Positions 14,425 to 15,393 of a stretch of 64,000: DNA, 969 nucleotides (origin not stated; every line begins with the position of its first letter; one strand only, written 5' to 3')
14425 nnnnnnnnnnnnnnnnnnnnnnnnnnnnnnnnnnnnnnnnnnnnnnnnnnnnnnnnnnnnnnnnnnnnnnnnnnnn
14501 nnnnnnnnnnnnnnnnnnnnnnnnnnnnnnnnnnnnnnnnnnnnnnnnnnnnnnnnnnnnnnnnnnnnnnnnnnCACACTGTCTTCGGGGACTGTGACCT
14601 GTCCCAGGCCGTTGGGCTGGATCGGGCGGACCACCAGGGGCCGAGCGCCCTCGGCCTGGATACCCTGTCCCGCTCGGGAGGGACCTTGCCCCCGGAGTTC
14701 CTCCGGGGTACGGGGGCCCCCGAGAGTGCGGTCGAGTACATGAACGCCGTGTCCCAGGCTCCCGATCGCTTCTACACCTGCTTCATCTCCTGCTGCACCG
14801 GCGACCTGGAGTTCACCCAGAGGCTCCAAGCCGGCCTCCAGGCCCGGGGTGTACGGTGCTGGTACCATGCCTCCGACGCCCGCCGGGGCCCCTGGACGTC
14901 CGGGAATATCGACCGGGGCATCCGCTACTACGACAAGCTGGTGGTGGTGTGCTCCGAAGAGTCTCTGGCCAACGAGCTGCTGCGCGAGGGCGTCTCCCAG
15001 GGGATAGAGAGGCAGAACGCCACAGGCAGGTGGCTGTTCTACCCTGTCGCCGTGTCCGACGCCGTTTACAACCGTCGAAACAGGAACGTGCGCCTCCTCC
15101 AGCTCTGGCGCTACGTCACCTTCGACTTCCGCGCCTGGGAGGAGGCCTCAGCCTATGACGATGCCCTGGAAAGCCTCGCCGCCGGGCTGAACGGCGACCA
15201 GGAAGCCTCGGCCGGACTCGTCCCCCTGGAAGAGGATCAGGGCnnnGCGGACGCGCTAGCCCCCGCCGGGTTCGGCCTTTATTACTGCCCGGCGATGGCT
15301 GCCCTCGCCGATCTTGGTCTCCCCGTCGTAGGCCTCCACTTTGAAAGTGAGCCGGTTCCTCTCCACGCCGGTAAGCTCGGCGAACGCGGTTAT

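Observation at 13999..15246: Stand-alone pentapeptide-repeat beta-helix fused to a divergent C-terminal TIR-like domain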

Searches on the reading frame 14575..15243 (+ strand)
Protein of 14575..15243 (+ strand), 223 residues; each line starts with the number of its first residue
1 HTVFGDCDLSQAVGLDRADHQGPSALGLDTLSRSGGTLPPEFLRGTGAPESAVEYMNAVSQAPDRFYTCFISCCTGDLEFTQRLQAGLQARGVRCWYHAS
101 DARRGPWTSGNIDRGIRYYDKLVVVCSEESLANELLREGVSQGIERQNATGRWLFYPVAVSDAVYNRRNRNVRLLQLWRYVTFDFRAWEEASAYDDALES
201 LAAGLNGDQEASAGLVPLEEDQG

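Call 12: find_homologous_proteins(query=window:14575-15243:+, max_evalue=0.001)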
Query seq(223 aa) (223 aa): 21 proteins with E <= 0.001 among 1734 candidates.
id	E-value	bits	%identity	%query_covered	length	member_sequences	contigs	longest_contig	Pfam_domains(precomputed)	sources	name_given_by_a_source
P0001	2.7e-62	228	55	85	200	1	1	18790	PF13676.12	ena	-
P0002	1.1e-56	210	51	79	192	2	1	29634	PF13676.12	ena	-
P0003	1.7e-51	193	51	79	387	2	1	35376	PF13576.13,PF13599.14,PF00805.29,PF13676.12,PF25296.2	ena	-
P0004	1.0e-40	158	46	68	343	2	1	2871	PF13576.13,PF13599.14,PF00805.29,PF13676.12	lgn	-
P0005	2.1e-39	153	39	96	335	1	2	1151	PF13599.14,PF00805.29,PF13676.12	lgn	-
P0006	2.7e-39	153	38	92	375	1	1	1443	PF13576.13,PF13599.14,PF00805.29,PF13676.12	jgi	jgi:hypothetical protein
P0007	3.5e-37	146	50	68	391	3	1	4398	PF13576.13,PF13599.14,PF00805.29,PF13676.12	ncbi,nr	ncbi:MAG TPA: toll/interleukin-1 receptor domain-containing protein [Dehalococcoidia bacterium]|nr:t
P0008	5.6e-37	145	43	87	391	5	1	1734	PF13576.13,PF13599.14,PF00805.29,PF13676.12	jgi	jgi:uncharacterized protein YjbI with pentapeptide repeats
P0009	7.8e-37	145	50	68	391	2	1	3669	PF13576.13,PF13599.14,PF00805.29,PF13676.12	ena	-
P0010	3.2e-36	143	42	87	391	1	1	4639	PF13576.13,PF13599.14,PF00805.29,PF13676.12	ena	-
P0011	2.0e-35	140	49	68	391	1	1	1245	PF13576.13,PF13599.14,PF00805.29,PF13676.12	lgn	-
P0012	7.5e-35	138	40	87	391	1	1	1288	PF13576.13,PF13599.14,PF00805.29,PF13676.12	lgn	-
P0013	9.5e-32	128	35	90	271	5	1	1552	PF01582.26,PF00805.29,PF13676.12,PF08937.17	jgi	jgi:hypothetical protein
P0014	1.4e-31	128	37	92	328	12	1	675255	PF01582.26,PF13576.13,PF13599.14,PF00805.29,PF13676.12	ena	-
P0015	2.6e-31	127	35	89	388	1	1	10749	PF01582.26,PF13576.13,PF13599.14,PF00805.29,PF13676.12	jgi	jgi:uncharacterized protein YjbI with pentapeptide repeats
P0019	4.3e-17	80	45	49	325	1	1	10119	PF13576.13,PF13599.14,PF00805.29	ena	-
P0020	4.0e-14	71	31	71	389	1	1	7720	PF13576.13,PF13599.14,PF00805.29,PF13676.12,PF25296.2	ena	-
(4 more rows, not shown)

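Call 29: search_solved_structures(query=A2, max_evalue=1, show_alignments=5)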
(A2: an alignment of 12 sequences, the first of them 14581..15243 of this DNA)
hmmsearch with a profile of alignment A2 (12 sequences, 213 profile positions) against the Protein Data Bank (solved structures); distinct sequences matched with E-value up to 1: 62 (the best 60 are shown).
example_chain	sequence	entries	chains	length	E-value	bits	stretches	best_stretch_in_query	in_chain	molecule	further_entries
7uwg_A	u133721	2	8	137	2.3e-10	43.5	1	65-153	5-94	Molecular chaperone Tir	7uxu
8g83_A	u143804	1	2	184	4.1e-10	42.7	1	65-153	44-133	NAD(+) hydrolase AbTIR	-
6wt6_A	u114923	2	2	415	7.1e-10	41.9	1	63-186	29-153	Metazoan TIR-STING fusion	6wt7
7ylf_A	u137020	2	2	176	9.3e-09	38.3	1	66-208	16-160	Toll-like receptor 15 | Toll-like receptor 2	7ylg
4lzp_B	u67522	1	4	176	7.5e-08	35.3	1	52-139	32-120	Putative uncharacterized protein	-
7uxr_A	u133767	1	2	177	8.5e-08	35.1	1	64-156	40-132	TIR domain protein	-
4lqc_A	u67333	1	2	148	4.5e-06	29.5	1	60-140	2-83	TcpB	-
4c7m_A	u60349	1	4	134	4.9e-06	29.4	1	68-139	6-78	Toll/interleukin-1 receptor domain-containing protein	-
5ku7_A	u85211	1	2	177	1.6e-05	27.7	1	64-154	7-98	TIR-NB-LRR type resistance protein RPV1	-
3h16_A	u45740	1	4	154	2.9e-05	26.9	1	67-151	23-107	TIR protein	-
8qlo_A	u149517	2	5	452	8e-05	25.4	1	68-162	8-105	Toll/interleukin-1 receptor domain-containing protein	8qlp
1fyv_A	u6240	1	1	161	0.00012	24.8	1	64-159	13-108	TOLL-LIKE RECEPTOR 1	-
7nt7_A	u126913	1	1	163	0.00012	24.8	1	64-159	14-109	Toll-like receptor 1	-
7nuw_A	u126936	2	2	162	0.00013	24.8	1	64-159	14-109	Toll-like receptor 1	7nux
8z92_E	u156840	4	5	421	0.00015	24.5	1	68-167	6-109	TIR domain-containing protein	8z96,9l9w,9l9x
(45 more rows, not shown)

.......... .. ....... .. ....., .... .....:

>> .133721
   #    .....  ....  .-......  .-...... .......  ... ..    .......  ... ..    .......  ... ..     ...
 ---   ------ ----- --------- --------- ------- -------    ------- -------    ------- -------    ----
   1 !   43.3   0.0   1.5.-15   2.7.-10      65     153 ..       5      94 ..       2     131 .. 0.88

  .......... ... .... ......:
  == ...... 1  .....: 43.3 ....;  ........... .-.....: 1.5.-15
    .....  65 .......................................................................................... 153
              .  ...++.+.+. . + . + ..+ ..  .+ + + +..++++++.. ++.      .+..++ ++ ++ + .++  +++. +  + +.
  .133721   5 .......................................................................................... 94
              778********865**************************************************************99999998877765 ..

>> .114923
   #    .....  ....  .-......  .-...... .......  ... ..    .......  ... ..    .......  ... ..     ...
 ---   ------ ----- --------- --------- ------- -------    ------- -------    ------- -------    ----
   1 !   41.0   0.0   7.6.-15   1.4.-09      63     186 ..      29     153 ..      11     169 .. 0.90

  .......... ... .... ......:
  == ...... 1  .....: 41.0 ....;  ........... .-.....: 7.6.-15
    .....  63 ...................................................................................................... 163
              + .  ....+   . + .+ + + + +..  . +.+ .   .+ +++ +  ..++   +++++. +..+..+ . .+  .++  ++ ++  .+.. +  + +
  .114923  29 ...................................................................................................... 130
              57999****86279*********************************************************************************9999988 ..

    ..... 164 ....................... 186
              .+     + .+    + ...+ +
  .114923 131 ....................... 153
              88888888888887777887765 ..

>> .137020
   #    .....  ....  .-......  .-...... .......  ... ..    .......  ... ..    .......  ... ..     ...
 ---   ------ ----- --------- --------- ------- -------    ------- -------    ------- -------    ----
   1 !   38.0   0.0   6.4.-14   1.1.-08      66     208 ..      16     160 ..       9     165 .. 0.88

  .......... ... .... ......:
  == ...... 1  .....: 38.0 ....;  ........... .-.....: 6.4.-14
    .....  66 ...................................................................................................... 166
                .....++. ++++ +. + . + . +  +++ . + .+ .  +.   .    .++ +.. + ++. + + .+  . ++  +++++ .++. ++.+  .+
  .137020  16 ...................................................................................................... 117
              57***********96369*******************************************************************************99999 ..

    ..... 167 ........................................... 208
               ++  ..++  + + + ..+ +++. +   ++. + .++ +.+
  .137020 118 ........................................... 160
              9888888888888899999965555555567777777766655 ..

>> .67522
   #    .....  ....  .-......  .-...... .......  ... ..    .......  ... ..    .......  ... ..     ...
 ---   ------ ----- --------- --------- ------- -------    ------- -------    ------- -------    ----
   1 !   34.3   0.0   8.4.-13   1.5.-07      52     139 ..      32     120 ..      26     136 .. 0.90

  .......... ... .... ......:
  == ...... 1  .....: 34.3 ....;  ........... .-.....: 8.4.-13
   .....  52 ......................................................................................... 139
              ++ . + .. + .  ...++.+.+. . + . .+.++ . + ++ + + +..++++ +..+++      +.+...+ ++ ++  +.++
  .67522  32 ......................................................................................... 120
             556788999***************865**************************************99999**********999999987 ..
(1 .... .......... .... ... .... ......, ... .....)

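Call 31: find_homologous_proteins(query=A2, max_evalue=0.001)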
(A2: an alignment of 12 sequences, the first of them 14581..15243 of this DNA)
Query A2 (12 sequences) (221 aa, profile of the alignment): 4823 proteins with E <= 0.001 among 8000 candidates; the best 120 are listed.
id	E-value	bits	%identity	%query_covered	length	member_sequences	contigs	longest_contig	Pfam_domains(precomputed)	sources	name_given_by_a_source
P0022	1.2e-106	373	34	64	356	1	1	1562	PF01582.26,PF13676.12,PF08937.17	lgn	-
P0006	8.2e-96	338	37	92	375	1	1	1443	PF13576.13,PF13599.14,PF00805.29,PF13676.12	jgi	jgi:hypothetical protein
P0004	2.3e-94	333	45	68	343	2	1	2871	PF13576.13,PF13599.14,PF00805.29,PF13676.12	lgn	-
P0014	7.3e-93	328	37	92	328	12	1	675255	PF01582.26,PF13576.13,PF13599.14,PF00805.29,PF13676.12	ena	-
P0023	1.1e-90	321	38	93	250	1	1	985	PF01582.26,PF13576.13,PF00805.29,PF13676.12,PF08937.17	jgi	jgi:hypothetical protein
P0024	1.3e-90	321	40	93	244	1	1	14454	PF01582.26,PF13676.12,PF08937.17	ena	-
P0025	2.4e-90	320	39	93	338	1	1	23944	PF01582.26,PF13576.13,PF13599.14,PF00805.29,PF13676.12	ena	-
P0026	4.5e-90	319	39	93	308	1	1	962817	PF01582.26,PF13576.13,PF13599.14,PF00805.29,PF13676.12,PF08937.17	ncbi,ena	-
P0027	8.4e-90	318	38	93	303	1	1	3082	PF01582.26,PF00805.29,PF13676.12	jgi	jgi:hypothetical protein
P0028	9.9e-90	318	38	93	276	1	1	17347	PF01582.26,PF00805.29,PF13676.12,PF08937.17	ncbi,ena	-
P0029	1.1e-89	317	35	93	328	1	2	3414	PF01582.26,PF13599.14,PF00805.29,PF13676.12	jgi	-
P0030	1.2e-89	317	38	92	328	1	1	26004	PF01582.26,PF13576.13,PF13599.14,PF00805.29,PF13676.12,PF08937.17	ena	-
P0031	1.6e-89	317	37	93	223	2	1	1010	PF01582.26,PF13676.12,PF08937.17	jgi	jgi:hypothetical protein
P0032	1.7e-89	317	38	93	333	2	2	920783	PF01582.26,PF13576.13,PF13599.14,PF00805.29,PF13676.12,PF08937.17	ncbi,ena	ncbi:MAG: toll/interleukin-1 receptor domain-containing protein [Terriglobia bacterium]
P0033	2.0e-89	317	38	93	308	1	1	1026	PF01582.26,PF13576.13,PF00805.29,PF13676.12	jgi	jgi:hypothetical protein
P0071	9.2e-88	311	36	96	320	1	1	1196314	PF01582.26,PF13599.14,PF00805.29,PF13676.12,PF08937.17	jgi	jgi:uncharacterized protein YjbI with pentapeptide repeats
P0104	1.6e-86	307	38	90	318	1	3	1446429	PF01582.26,PF13576.13,PF13599.14,PF00805.29,PF13676.12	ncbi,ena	-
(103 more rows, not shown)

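Call 34: find_encoding_contigs(protein=P0003, flank=10000, max_places=3)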
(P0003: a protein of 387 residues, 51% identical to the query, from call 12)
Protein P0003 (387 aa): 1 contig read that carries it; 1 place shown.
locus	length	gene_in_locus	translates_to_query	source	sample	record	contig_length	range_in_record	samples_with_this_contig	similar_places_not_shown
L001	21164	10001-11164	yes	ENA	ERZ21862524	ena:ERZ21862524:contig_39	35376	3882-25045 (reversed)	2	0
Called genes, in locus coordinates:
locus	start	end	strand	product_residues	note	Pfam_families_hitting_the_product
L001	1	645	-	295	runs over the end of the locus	PF13714:PEP_mutase, PF00463:ICL (weak)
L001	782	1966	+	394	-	PF02515:CoA_transf_3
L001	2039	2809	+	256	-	PF01547:SBP_bac_1, PF13531:SBP_bac_11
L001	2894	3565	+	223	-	PF00528:BPD_transp_1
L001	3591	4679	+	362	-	PF02463:SMC_N (faint), PF13476:AAA_23, PF00005:ABC_tran, PF13555:AAA_29 (weak), PF13304:AAA_21 (faint), PF03459:TOBE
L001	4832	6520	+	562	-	PF02776:TPP_enzyme_N, PF00205:TPP_enzyme_M, PF02775:TPP_enzyme_C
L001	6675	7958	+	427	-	-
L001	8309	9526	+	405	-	-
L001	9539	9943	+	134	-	PF01850:PIN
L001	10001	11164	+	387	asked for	PF13576:Pentapeptide_3 (faint), PF13599:Pentapeptide_4 (faint), PF25296:Decapeptide (faint), PF00805:Pentapeptide, PF13676:TIR_2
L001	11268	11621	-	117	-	PF22636:FlK, PF03061:4HBT (weak)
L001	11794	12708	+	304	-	PF02729:OTCace_N, PF00185:OTCace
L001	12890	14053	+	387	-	PF00350:Dynamin_N (faint), PF01926:MMR_HSR1 (weak), PF00009:GTP_EFTU (weak), PF10662:PduV-EutP (faint), PF00009:GTP_EFTU, PF01926:MMR_HSR1, PF02421:FeoB_N (weak), PF14714:KH_dom-like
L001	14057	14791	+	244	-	PF02660:G3P_acyltransf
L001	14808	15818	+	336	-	PF01210:NAD_Gly3P_dh_N, PF07479:NAD_Gly3P_dh_C, PF20618:GPD_NAD_C_bact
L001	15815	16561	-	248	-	PF20260:PUA_4 (weak), PF04452:Methyltrans_RNA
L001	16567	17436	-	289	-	PF06325:PrmA, PF05175:MTS, PF03602:Cons_hypoth95 (weak), PF01135:PCMT (weak), PF08241:Methyltransf_11, PF08242:Methyltransf_12 (weak), PF13649:Methyltransf_25, PF13847:Methyltransf_31, +1 more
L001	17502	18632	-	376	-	PF00226:DnaJ, PF01556:DnaJ_C, PF00684:DnaJ_CXXCXGXG, PF27439:DnaJ_C_2 (weak)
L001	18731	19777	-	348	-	PF01628:HrcA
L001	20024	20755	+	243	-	PF02632:BioY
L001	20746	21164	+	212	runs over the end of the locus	PF13483:Lactamase_B_3, PF12706:Lactamase_B_2 (weak)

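Call 35: find_encoding_contigs(protein=P0002, flank=10000, max_places=3)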
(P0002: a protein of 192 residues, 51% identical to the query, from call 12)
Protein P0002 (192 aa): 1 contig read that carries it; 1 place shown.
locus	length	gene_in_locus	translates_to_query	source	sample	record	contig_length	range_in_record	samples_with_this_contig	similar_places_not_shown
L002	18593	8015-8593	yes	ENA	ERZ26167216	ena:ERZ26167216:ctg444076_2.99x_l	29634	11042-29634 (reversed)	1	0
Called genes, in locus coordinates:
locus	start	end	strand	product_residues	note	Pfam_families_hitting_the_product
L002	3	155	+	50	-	?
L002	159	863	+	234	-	PF13531:SBP_bac_11, PF01547:SBP_bac_1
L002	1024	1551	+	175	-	PF00528:BPD_transp_1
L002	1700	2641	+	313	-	PF00005:ABC_tran, PF13476:AAA_23 (weak), PF13304:AAA_21 (faint)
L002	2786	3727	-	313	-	PF01210:NAD_Gly3P_dh_N (weak), PF02558:ApbA, PF08546:ApbA_C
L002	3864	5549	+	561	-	PF02776:TPP_enzyme_N, PF00205:TPP_enzyme_M, PF02775:TPP_enzyme_C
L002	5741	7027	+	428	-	-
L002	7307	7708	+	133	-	-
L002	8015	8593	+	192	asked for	PF13676:TIR_2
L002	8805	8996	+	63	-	PF00404:Dockerin_1 (weak)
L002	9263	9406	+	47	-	-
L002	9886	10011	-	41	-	-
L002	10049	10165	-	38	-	-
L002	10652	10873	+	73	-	PF01527:HTH_Tnp_1, PF13384:HTH_23 (weak)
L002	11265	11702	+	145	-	PF00665:rve, PF13683:rve_3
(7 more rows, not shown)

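Call 36: find_encoding_contigs(protein=P0019, flank=10000, max_places=3)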
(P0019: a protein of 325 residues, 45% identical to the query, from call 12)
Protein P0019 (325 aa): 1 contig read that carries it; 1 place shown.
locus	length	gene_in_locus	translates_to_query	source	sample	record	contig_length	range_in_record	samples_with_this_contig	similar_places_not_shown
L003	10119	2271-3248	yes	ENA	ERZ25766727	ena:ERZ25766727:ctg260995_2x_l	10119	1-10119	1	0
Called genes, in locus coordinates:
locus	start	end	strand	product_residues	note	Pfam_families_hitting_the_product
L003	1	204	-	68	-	?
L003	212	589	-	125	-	PF12760:Zn_ribbon_IS1595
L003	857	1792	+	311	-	-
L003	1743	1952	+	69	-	-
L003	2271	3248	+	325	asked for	PF00805:Pentapeptide, PF13576:Pentapeptide_3 (faint), PF00805:Pentapeptide, PF13599:Pentapeptide_4 (weak), PF00805:Pentapeptide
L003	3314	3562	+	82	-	-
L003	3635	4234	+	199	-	PF13473:Cupredoxin_1 (weak), PF00127:Copper-bind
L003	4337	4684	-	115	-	PF22636:FlK, PF03061:4HBT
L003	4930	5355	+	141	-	PF02729:OTCace_N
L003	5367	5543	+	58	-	-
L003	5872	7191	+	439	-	PF00005:ABC_tran (faint), PF00350:Dynamin_N (faint), PF01926:MMR_HSR1, PF02421:FeoB_N, PF00009:GTP_EFTU, PF01926:MMR_HSR1, PF02421:FeoB_N, PF14714:KH_dom-like, +3 more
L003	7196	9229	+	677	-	PF02660:G3P_acyltransf, PF01210:NAD_Gly3P_dh_N, PF07479:NAD_Gly3P_dh_C, PF20618:GPD_NAD_C_bact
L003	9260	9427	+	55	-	-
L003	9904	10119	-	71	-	?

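Call 38: find_encoding_contigs(protein=P0014, flank=10000, max_places=2)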
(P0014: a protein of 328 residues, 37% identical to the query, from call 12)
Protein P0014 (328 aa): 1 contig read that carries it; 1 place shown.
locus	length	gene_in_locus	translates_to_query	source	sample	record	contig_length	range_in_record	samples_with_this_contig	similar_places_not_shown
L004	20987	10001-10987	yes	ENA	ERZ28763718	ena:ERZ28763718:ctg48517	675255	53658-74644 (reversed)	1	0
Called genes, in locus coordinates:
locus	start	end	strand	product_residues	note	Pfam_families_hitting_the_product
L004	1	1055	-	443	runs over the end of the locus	PF13701:DDE_Tnp_1_4, PF01609:DDE_Tnp_1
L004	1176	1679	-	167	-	PF02653:BPD_transp_2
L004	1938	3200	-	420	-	PF13433:Peripla_BP_5, PF13458:Peripla_BP_6, PF01094:ANF_receptor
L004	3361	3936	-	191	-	-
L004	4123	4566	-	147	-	PF00383:dCMP_cyt_deam_1, PF14437:MafB19-deam, PF14439:Bd3614-deam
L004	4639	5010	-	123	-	PF13650:Asp_protease_2, PF13975:gag-asp_proteas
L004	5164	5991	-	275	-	PF10544:T5orf172, PF13455:MUG113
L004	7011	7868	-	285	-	-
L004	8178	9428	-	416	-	-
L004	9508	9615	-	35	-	-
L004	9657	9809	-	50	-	-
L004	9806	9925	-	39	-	-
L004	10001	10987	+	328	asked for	PF00805:Pentapeptide, PF13576:Pentapeptide_3 (faint), PF13599:Pentapeptide_4 (weak), PF00805:Pentapeptide, PF01582:TIR (weak), PF13676:TIR_2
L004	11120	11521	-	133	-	PF00903:Glyoxalase, PF13468:Glyoxalase_3 (weak), PF13669:Glyoxalase_4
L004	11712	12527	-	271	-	PF00106:adh_short, PF13561:adh_short_C2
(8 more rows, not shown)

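Call 39: find_encoding_contigs(protein=P0104, flank=10000, max_places=2)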
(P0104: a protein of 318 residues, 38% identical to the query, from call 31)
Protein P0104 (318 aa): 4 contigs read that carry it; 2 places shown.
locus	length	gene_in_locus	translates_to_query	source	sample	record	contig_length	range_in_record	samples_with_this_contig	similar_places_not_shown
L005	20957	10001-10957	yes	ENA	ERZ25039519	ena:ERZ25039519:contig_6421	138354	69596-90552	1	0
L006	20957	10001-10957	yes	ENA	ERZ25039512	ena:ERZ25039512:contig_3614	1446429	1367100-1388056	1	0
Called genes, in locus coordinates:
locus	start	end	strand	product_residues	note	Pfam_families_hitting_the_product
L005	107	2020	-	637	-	PF03717:PBP_dimer, PF00905:Transpeptidase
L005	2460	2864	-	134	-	-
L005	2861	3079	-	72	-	-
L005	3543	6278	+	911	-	PF20464:MmeI_N, PF20465:MmeI_hel, PF20473:MmeI_Mtase, PF20466:MmeI_TRD (weak)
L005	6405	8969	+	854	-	PF13289:SIR2_2 (weak), PF21818:DUF6884 (faint), PF13414:TPR_11 (faint), PF06552:TOM20_plant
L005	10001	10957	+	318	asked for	PF00805:Pentapeptide, PF13599:Pentapeptide_4 (faint), PF13576:Pentapeptide_3 (faint), PF00805:Pentapeptide, PF01582:TIR, PF13676:TIR_2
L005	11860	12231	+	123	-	-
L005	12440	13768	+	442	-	PF05977:MFS_3, PF07690:MFS_1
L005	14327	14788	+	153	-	PF07992:Pyr_redox_2 (weak), PF00070:Pyr_redox (weak), PF00890:FAD_binding_2 (weak), PF01266:DAO, PF02558:ApbA (weak), PF13450:NAD_binding_8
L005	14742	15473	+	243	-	PF01266:DAO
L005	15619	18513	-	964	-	PF13185:GAF_2 (weak), PF13185:GAF_2, PF01590:GAF, PF13185:GAF_2, PF13492:GAF_3, PF00990:GGDEF, PF13487:HD_5, PF01966:HD, +2 more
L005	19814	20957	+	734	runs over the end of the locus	PF13620:CarboxypepD_reg, PF13715:CarbopepD_reg_2, PF17210:SdrD_B (faint), PF22904:NOMO1-like_2nd (faint), PF07715:Plug (weak), PF00593:TonB_dep_Rec_b-barrel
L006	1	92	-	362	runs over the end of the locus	PF01098:FTSW_RODA_SPOVE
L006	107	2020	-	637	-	PF03717:PBP_dimer, PF00905:Transpeptidase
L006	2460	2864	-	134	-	-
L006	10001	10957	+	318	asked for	PF00805:Pentapeptide, PF13599:Pentapeptide_4 (faint), PF13576:Pentapeptide_3 (faint), PF00805:Pentapeptide, PF01582:TIR, PF13676:TIR_2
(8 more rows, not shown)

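Call 40: predict_structure(alignment_id=A2)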
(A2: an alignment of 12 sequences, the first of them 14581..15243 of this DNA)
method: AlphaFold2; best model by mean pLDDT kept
length: 221 residues; sequences in the alignment: 12
mean_pLDDT: 77.1   pTM: 0.64
mean pLDDT of the five models: 77.1, 74.8, 74.7, 73.0, 72.2
residues with pLDDT >= 90: 40; 70-90: 133; 50-70: 24; < 50: 24
segments of 3 or more residues with pLDDT < 50: 60-63, 102-107, 208-221
pLDDT, mean of each block of 10 residues (from residue 1): 77 80 75 81 82 65 68 92 89 80 48 67 89 83 79 87 86 79 94 93 66 38 33
secondary structure, 60 per line:
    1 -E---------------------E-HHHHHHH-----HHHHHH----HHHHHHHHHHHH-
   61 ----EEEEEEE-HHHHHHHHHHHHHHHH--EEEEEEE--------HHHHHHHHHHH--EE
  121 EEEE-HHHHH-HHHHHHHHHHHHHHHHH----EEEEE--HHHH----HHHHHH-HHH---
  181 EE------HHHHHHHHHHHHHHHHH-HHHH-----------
elements in order: H26-32 H38-43 H48-59 E65-71 H73-88 E91-97 H106-116 E119-124 H126-130 H132-148 E153-157 H160-163 H168-173 H189-205 H207-210
